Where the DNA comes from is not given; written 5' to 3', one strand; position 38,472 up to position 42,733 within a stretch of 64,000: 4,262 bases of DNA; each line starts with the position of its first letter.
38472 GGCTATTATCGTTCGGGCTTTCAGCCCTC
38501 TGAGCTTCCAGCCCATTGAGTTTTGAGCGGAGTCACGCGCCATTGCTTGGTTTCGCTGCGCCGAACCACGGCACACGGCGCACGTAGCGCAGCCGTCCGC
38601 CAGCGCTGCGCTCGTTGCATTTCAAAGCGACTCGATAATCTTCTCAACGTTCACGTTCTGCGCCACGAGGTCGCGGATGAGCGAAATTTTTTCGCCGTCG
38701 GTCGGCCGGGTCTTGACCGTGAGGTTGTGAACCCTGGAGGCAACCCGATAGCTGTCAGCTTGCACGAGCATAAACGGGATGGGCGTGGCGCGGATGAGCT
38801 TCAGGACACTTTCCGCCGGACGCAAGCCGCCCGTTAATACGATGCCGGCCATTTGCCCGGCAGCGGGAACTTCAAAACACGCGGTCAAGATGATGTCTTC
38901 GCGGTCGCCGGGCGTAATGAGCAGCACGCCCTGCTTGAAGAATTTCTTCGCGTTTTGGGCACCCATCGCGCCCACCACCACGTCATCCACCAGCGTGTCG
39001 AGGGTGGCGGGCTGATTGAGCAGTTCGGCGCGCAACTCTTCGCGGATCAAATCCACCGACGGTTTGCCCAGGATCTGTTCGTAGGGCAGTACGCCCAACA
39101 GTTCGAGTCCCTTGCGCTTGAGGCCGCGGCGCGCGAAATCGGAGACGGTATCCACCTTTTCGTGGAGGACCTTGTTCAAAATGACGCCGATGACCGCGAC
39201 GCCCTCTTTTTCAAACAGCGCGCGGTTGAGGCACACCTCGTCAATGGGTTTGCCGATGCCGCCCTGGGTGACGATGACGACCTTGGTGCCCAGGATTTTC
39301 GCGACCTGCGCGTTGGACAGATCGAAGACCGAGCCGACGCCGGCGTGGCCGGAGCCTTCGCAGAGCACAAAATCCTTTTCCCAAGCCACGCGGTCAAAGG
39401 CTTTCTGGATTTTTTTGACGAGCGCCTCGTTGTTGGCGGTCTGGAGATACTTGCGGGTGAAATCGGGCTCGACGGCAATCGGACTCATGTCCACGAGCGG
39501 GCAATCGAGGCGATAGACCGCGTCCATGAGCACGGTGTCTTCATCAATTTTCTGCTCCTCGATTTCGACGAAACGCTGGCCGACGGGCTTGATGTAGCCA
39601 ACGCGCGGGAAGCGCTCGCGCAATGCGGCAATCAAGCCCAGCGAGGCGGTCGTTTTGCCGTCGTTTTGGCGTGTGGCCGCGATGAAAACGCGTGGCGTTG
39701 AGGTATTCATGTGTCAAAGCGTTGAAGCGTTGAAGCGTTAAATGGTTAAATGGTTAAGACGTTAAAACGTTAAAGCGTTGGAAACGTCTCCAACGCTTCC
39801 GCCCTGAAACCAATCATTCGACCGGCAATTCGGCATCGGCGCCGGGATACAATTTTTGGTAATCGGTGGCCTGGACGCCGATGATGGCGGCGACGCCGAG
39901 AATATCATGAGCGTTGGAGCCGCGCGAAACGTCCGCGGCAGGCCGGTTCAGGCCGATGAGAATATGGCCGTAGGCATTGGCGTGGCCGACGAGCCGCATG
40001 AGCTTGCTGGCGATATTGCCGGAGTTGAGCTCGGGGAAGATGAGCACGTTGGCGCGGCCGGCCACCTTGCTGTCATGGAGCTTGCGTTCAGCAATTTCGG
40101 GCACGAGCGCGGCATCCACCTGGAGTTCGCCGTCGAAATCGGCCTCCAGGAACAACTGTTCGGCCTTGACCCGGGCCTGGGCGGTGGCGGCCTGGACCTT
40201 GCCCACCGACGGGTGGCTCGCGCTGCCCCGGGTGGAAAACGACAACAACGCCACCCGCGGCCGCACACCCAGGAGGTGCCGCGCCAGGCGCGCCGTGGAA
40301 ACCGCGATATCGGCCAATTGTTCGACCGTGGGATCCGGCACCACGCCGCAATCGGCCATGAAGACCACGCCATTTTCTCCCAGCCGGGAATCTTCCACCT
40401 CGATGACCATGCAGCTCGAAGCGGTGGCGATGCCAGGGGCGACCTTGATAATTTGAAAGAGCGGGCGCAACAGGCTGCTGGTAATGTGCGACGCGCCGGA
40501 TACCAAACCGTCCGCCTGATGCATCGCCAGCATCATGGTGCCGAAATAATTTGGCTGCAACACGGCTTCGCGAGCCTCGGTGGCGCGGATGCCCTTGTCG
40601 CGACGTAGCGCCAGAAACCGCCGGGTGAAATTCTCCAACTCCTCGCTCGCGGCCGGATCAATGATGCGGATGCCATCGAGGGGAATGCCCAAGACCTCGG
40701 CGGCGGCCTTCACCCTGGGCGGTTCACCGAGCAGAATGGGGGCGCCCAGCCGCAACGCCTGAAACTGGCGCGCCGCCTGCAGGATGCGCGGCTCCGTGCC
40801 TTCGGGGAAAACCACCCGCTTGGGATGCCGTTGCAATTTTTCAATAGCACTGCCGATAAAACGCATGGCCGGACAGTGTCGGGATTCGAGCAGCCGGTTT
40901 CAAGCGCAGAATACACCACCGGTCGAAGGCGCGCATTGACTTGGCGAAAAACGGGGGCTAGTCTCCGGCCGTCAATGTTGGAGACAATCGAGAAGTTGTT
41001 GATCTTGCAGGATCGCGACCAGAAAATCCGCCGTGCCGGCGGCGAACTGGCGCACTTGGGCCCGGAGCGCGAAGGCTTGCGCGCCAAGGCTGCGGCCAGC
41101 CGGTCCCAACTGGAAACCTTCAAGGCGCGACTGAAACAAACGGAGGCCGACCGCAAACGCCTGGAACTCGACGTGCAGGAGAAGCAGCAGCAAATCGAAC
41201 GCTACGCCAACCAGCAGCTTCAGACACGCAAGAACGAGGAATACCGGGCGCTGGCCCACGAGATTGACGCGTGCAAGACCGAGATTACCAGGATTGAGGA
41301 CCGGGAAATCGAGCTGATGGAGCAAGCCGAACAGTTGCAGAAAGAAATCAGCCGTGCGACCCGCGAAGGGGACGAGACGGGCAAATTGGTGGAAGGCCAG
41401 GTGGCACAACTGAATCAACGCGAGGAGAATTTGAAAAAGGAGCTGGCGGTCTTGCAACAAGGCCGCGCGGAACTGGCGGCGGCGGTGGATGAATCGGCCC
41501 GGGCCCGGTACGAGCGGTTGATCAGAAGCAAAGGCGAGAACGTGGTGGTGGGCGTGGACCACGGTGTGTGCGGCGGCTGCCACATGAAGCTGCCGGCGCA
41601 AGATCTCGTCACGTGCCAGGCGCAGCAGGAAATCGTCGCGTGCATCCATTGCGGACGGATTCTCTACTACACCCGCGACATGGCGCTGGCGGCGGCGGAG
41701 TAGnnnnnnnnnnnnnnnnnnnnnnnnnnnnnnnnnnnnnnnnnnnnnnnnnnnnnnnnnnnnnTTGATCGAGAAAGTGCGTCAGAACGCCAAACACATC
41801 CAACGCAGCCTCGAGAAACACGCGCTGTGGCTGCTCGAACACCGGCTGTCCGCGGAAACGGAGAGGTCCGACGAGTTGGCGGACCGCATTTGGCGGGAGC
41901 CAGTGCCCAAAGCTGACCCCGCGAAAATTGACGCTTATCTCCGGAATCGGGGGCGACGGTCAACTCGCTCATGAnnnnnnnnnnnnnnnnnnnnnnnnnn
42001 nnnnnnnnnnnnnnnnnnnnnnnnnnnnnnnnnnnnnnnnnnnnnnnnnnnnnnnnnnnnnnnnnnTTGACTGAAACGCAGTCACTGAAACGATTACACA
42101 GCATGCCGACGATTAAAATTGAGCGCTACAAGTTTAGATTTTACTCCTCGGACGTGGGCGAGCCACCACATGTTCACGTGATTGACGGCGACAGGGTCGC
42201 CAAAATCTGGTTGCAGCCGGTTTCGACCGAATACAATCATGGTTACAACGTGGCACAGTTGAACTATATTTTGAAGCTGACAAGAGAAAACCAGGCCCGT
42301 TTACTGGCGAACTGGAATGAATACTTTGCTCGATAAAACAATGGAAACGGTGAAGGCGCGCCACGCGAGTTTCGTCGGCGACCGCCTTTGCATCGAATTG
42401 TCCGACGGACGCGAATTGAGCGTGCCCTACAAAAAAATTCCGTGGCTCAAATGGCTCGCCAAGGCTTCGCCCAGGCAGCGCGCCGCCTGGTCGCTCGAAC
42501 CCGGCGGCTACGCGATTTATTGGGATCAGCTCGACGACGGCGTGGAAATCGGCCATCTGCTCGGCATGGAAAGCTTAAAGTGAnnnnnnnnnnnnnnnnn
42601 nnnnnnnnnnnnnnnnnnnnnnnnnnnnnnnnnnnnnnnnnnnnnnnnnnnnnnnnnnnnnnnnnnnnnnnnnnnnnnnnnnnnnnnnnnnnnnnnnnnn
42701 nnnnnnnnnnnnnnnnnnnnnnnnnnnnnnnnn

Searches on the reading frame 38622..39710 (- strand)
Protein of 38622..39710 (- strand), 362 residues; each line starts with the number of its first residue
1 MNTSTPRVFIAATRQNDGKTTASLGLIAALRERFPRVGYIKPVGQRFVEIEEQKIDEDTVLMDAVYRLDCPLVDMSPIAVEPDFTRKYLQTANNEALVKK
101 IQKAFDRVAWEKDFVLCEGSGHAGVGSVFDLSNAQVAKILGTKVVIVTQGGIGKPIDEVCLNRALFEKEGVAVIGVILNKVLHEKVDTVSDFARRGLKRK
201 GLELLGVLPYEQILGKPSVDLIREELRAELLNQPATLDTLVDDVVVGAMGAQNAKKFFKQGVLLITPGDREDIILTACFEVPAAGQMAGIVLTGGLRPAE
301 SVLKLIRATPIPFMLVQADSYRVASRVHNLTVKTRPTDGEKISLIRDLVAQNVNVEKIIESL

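Call 90: search_protein_families(library=pfam, proteins=[window:38622-39710:-], max_evalue=0.001)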
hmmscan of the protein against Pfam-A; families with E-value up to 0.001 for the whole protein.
window:38622-39710:- (362 aa): 3 families
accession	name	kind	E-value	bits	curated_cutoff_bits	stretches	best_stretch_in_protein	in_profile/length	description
PF13500.12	AAA_26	-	1e-29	104.3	27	1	7-217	2-197/198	AAA domain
PF07085.17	DRTGG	-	5.1e-25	87.8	25.2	1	222-329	2-104/105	DRTGG domain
PF01656.29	CbiA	-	2e-06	28.2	25.4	1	9-214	2-115/125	CobQ/CobB/MinD/ParA nucleotide binding domain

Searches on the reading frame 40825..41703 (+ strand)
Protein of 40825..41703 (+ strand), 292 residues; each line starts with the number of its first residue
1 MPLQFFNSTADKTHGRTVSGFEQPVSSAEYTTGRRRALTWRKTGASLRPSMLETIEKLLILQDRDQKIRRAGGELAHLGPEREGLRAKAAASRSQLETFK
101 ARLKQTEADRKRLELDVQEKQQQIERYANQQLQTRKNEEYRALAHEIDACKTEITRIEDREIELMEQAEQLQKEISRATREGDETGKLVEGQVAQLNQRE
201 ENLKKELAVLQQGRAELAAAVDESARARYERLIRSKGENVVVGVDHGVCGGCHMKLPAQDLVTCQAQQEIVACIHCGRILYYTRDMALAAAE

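Call 3: search_protein_families(library=pfam, proteins=[window:40825-41703:+], max_evalue=1)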
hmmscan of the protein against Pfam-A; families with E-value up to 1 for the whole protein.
window:40825-41703:+ (292 aa): 10 families
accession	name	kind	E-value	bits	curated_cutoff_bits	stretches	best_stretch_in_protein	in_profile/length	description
PF02591.20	Zn_ribbon_9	-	3.8e-10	40.1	29.1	1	248-280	1-33/33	C4-type zinc ribbon domain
PF24481.2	CT398_CC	-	9.9e-10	39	27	1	63-236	3-179/180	CT398-like coiled coil hairpin domain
PF19220.6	Rod_CreS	-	0.0088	15.6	100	1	60-217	14-169/359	Crescentin, rod domain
PF24423.1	OVT1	-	0.018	15.8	30.9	1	61-131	17-87/100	Major antigen, helical domain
PF06818.20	Fez1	-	0.022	15.7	34.4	1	93-220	37-158/199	Fez1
PF09787.14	Golgin_A5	-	0.09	12.7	31.7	1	133-208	56-131/305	Golgin subfamily A member 5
PF08287.16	DASH_Spc19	-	0.38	11.1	26.3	1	143-222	65-153/155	Spc19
PF25450.1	Rab11-FIP3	-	0.44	11.3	31.9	1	92-135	52-95/125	Rab11-FIP3-like domain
PF06785.16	UPF0242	-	0.46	11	33.5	1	130-221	90-180/194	Uncharacterised protein family (UPF0242) N-terminus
PF05837.17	CENP-H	-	0.87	9.8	29.9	0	138-207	96-167/202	Centromere protein H (CENP-H)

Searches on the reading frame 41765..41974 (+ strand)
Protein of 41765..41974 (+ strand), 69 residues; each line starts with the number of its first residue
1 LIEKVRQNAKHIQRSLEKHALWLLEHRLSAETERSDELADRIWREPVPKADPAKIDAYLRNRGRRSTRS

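Call 3: search_protein_families(library=pfam, proteins=[window:41765-41974:+], max_evalue=1)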
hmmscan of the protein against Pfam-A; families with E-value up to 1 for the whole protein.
window:41765-41974:+ (69 aa): 0 families

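Call 43: search_protein_families(library=pfam, proteins=[window:41765-41974:+], max_evalue=0.1)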
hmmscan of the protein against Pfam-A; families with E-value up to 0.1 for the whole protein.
window:41765-41974:+ (69 aa): 0 families

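Call 79: search_protein_families(library=ncbifam, proteins=[window:41765-41974:+], max_evalue=0.01)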
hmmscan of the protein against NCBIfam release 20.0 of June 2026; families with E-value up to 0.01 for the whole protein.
window:41765-41974:+ (69 aa): 0 families

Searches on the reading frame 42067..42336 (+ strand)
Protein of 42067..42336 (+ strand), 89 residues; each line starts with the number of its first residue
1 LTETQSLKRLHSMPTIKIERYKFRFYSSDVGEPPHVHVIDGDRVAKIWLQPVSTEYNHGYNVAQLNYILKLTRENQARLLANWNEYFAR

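Call 3: search_protein_families(library=pfam, proteins=[window:42067-42336:+], max_evalue=1)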
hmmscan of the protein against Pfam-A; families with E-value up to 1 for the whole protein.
window:42067-42336:+ (89 aa): 1 family
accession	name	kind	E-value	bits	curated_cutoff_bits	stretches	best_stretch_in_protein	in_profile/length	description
PF13711.11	DUF4160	-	9.6e-16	58.2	23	1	21-84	2-65/65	Domain of unknown function (DUF4160)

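Call 4: search_protein_families(library=padloc, proteins=[window:42067-42336:+], max_evalue=1)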
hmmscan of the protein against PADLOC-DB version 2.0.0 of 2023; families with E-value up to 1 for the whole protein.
window:42067-42336:+ (89 aa): 0 families

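Call 5: search_protein_families(library=ncbifam, proteins=[window:42067-42336:+], max_evalue=1)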
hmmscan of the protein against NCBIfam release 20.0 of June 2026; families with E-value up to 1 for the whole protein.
window:42067-42336:+ (89 aa): 1 family
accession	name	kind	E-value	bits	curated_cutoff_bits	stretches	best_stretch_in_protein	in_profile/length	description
NF048015.1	toxin_DhiT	equivalog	0.0016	19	100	1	22-86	11-76/84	type II toxin-antitoxin system toxin DhiT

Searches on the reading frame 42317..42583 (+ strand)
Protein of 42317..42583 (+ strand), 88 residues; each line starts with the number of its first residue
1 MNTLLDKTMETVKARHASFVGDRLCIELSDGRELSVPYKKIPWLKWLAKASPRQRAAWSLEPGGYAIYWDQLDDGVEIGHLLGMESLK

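Call 3: search_protein_families(library=pfam, proteins=[window:42317-42583:+], max_evalue=1)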
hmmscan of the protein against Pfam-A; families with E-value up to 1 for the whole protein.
window:42317-42583:+ (88 aa): 1 family
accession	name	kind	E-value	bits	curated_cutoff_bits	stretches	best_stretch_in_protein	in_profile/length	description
PF10387.14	DUF2442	-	2.1e-12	47.5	23.9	1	17-73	4-58/72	Protein of unknown function (DUF2442)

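Call 4: search_protein_families(library=padloc, proteins=[window:42317-42583:+], max_evalue=1)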
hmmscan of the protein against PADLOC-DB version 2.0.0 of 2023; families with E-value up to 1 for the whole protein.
window:42317-42583:+ (88 aa): 0 families

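Call 5: search_protein_families(library=ncbifam, proteins=[window:42317-42583:+], max_evalue=1)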
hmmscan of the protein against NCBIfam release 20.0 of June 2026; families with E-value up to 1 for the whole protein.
window:42317-42583:+ (88 aa): 0 families
